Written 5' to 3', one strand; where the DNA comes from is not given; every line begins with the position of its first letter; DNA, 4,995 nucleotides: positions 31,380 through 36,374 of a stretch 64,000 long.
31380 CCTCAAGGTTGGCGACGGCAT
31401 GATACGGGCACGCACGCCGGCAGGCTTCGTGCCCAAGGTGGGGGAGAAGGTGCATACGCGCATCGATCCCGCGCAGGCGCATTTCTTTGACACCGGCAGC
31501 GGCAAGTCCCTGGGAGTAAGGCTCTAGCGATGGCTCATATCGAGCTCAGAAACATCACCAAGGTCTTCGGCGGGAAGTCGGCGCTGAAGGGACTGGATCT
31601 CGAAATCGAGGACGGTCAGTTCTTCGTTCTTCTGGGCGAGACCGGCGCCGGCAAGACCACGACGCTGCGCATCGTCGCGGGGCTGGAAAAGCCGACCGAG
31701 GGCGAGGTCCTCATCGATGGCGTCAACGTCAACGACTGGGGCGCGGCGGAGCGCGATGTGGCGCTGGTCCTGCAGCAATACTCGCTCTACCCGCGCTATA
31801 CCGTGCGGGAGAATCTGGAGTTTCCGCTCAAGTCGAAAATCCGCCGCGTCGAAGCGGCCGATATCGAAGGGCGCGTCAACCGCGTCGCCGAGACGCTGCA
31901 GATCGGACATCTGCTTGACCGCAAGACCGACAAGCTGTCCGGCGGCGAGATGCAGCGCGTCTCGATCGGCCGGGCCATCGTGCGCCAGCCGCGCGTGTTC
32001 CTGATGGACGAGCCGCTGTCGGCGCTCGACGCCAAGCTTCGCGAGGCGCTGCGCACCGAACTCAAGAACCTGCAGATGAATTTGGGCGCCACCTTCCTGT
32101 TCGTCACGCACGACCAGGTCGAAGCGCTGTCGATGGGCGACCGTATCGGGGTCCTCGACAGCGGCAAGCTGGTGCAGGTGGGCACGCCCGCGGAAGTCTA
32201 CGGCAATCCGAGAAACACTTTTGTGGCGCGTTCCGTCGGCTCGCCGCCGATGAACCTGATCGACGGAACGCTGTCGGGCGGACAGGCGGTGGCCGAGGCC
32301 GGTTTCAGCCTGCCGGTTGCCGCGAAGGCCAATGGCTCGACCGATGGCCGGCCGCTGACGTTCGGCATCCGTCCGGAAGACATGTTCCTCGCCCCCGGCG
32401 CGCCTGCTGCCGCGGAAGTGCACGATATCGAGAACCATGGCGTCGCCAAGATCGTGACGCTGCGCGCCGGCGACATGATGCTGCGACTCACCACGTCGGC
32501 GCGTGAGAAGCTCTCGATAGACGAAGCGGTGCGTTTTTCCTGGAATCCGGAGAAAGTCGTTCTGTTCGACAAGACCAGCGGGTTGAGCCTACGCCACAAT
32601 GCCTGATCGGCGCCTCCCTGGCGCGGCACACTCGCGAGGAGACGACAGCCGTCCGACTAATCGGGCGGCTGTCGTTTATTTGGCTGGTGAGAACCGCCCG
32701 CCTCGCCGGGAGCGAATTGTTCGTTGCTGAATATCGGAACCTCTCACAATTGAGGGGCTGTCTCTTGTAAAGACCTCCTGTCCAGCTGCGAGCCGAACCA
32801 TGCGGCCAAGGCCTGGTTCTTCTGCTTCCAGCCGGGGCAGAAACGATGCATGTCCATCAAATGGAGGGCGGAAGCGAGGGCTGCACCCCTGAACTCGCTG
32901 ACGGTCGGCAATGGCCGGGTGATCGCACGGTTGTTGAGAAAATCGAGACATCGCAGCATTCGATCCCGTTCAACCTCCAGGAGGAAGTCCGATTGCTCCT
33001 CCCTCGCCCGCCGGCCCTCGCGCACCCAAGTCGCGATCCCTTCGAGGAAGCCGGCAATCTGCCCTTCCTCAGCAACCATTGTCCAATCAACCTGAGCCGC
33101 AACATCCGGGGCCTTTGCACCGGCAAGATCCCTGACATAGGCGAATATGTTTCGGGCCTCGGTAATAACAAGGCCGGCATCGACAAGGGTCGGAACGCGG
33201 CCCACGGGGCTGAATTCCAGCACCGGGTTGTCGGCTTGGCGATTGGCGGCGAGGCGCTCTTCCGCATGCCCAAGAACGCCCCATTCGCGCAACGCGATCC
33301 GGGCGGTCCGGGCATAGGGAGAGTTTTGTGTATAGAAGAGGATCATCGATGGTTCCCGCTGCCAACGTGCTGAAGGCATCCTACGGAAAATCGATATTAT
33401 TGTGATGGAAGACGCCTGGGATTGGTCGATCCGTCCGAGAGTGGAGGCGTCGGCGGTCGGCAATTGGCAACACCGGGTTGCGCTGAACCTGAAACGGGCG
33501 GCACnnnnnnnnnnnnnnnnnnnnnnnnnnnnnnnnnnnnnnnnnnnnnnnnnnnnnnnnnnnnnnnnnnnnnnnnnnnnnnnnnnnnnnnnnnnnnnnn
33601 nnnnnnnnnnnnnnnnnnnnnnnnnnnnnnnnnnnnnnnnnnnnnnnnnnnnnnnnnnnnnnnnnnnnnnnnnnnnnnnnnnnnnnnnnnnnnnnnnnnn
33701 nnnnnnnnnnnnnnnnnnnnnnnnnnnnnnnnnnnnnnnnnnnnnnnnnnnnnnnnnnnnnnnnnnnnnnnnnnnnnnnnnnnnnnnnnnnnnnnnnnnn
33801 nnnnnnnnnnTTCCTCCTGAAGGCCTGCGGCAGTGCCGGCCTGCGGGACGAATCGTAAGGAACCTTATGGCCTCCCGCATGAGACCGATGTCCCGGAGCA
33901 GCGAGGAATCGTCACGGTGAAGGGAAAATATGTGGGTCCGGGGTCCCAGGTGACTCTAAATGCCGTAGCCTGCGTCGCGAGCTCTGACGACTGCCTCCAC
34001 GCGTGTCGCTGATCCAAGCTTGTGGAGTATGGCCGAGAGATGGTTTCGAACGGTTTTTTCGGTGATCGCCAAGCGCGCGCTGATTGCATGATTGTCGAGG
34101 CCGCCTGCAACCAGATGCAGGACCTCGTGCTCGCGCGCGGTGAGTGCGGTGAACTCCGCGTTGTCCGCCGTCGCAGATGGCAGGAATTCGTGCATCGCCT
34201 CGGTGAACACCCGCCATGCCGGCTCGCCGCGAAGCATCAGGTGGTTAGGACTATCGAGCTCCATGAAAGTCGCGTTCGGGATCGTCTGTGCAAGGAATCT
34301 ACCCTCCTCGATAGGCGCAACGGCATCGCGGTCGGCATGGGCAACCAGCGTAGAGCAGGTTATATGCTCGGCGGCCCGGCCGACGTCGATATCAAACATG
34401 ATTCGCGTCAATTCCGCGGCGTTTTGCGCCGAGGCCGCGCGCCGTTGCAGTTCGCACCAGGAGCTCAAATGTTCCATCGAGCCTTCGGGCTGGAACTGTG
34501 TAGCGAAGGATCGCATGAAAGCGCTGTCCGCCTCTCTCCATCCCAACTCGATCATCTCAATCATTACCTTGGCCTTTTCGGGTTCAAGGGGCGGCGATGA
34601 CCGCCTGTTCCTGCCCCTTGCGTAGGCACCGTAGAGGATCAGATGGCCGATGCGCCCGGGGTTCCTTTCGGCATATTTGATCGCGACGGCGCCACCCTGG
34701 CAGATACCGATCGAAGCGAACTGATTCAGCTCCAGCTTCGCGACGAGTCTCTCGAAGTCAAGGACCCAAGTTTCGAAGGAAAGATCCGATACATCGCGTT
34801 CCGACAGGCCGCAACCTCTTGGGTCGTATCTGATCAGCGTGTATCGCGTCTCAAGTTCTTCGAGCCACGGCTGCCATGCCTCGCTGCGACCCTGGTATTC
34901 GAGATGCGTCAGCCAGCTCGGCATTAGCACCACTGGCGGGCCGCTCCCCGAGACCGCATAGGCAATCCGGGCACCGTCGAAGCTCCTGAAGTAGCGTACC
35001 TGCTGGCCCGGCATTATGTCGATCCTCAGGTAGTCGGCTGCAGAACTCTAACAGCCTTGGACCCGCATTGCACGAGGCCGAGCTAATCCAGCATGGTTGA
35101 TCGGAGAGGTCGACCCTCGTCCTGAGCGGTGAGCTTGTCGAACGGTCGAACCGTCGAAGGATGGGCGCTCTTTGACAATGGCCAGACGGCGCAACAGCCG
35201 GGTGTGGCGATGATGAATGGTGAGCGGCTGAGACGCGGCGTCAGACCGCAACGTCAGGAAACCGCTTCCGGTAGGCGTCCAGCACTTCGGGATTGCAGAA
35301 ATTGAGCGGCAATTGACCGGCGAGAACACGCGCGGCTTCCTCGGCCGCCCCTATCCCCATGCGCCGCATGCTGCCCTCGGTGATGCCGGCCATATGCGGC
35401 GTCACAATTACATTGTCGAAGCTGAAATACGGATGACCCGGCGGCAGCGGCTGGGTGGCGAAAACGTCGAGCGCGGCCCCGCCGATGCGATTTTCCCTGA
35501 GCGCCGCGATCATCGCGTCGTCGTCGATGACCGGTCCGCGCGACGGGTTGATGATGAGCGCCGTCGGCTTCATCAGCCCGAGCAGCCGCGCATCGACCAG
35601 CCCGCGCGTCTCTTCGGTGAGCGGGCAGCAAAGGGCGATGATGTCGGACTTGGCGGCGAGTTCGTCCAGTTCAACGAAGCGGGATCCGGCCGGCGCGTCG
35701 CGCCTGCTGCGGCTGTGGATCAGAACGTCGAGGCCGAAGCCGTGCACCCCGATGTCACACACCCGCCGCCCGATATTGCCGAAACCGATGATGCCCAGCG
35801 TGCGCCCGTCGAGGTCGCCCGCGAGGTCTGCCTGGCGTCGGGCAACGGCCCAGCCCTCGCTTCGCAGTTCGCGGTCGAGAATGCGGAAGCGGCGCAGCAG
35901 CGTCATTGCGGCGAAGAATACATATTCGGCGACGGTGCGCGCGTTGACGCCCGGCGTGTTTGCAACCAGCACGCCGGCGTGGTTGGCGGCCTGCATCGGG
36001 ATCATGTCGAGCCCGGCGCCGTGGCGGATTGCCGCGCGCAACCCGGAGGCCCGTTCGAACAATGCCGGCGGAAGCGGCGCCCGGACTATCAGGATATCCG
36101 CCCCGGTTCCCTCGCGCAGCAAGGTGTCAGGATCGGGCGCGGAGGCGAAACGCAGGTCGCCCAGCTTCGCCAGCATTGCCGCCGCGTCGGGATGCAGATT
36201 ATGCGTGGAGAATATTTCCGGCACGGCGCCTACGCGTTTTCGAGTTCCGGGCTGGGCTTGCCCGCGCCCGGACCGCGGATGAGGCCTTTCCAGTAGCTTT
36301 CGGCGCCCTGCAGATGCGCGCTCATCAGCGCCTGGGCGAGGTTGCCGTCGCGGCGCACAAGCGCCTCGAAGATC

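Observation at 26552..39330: Four-operator regulon with the same about 180-bp architecture at two promoters 12.6 kb apart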

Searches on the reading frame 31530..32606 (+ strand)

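Call 7: search_protein_families(library=pfam, proteins=[window:31530-32606:+])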
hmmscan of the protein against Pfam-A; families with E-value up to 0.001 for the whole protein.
window:31530-32606:+ (358 aa): 5 families
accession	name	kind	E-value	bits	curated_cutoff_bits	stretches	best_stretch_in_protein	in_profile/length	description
PF00005.33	ABC_tran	-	1.7e-33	116.6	25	1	19-163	1-136/137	ABC transporter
PF17912.7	OB_MalK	-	1.1e-13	52.2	27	1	237-285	1-53/53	MalK OB fold domain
PF08402.16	TOBE_2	-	2e-07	31.5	21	1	279-346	2-76/76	TOBE domain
PF17850.7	CysA_C_terminal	-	4.5e-05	24.4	29.7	1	242-285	1-41/43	CysA C-terminal regulatory domain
PF13304.12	AAA_21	-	6.2e-05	23.6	27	0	153-197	255-301/304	AAA domain, putative AbiEii toxin, Type IV TA system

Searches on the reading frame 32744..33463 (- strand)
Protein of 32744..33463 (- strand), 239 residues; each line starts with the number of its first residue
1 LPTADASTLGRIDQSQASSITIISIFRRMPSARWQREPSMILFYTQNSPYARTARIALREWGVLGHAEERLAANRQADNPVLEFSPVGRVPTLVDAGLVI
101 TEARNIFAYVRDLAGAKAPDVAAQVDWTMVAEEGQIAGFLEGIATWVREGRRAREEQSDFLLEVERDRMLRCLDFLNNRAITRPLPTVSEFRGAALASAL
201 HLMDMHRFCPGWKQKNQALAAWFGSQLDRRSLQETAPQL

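Call 7: search_protein_families(library=pfam, proteins=[window:32744-33463:-])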
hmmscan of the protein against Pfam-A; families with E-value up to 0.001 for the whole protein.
window:32744-33463:- (239 aa): 3 families
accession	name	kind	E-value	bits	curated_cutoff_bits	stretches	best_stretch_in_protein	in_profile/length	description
PF13417.12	GST_N_3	-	3e-09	37.5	22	1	42-116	1-73/75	Glutathione S-transferase, N-terminal domain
PF13409.12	GST_N_2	-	5.3e-09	37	25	1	48-110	2-67/70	Glutathione S-transferase, N-terminal domain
PF02798.26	GST_N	-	1.1e-05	26.1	20.9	1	39-110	2-74/76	Glutathione S-transferase, N-terminal domain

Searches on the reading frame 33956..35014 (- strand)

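Call 7: search_protein_families(library=pfam, proteins=[window:33956-35014:-])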
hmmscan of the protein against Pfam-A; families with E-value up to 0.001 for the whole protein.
window:33956-35014:- (352 aa): 4 families
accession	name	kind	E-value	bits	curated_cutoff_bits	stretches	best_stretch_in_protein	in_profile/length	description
PF00561.26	Abhydrolase_1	-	6.9e-18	65.6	25.8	1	26-258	1-238/245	alpha/beta hydrolase fold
PF00196.25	GerE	-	1.2e-15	57.3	23.5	1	290-345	2-57/57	Bacterial regulatory proteins, luxR family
PF12146.15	Hydrolase_4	-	1.5e-10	41.3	27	1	58-249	32-223/239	Serine aminopeptidase, S33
PF12697.13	Abhydrolase_6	-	2.1e-10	42.1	26.3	1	37-261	10-207/217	Alpha/beta hydrolase family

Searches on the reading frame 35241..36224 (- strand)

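Call 7: search_protein_families(library=pfam, proteins=[window:35241-36224:-])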
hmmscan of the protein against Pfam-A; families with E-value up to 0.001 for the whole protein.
window:35241-36224:- (327 aa): 2 families
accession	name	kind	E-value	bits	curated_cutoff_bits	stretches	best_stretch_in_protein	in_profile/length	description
PF02826.25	2-Hacid_dh_C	-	4.4e-55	186.2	25.1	1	105-279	3-178/178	D-isomer specific 2-hydroxyacid dehydrogenase, NAD binding domain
PF00389.36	2-Hacid_dh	-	1.6e-18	67.1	24.6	1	6-308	3-131/134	D-isomer specific 2-hydroxyacid dehydrogenase, catalytic domain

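Call 21: search_protein_families(library=ncbifam, proteins=[window:35241-36224:-], max_evalue=0.00001)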
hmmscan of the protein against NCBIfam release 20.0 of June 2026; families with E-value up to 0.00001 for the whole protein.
window:35241-36224:- (327 aa): 21 families
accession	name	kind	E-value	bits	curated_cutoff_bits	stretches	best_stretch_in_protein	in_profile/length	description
NF009714.1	PRK13243.1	equivalog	1.5e-58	198.7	455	1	2-316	3-328/332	glyoxylate reductase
TIGR01327.1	PGDH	equivalog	3.1e-53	181.3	454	1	8-311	6-311/525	phosphoglycerate dehydrogenase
NF005069.0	PRK06487.1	equivalog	5.3e-45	153.8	448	1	16-303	23-313/320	2-hydroxyacid dehydrogenase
NF041369.1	Dhydh_Halo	equivalog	6.6e-45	153.6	400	1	70-300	64-294/305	D-2-hydroxyacid dehydrogenase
NF011938.0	PRK15409.1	equivalog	2.5e-44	151.6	492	1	53-315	58-323/324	glyoxylate/hydroxypyruvate reductase GhrB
NF008759.0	PRK11790.1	equivalog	7.4e-43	146.8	404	1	8-296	18-312/410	phosphoglycerate dehydrogenase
NF005750.0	PRK07574.1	equivalog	8.4e-41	140.3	329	1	54-295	102-351/386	NAD-dependent formate dehydrogenase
NF006263.0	PRK08410.1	equivalog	1.3e-40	139.7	389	1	16-287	17-293/311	D-2-hydroxyacid dehydrogenase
NF005387.0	PRK06932.1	equivalog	3.4e-35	121.5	492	1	68-286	72-295/314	2-hydroxyacid dehydrogenase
NF001309.0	PRK00257.1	equivalog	1.6e-32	112.9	434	1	137-282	113-259/379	4-phosphoerythronate dehydrogenase PdxB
NF000492.1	vanH_gen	exception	3.8e-32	111.6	540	1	61-255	66-252/312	D-lactate dehydrogenase VanH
NF000004.1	vanH-D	exception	9.7e-28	97.2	550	1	66-282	77-298/323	D-lactate dehydrogenase VanH-D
NF005027.0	PRK06436.1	equivalog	8e-27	94.1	261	1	70-299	58-277/303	2-hydroxyacid dehydrogenase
NF000371.1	vanH_Agroup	exception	7.4e-25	87.8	700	1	67-256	77-258/322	VanH-A/VanH-Pt family D-lactate dehydrogenase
NF006374.0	PRK08605.1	subfamily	1.4e-24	86.7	356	1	60-256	68-264/332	D-lactate dehydrogenase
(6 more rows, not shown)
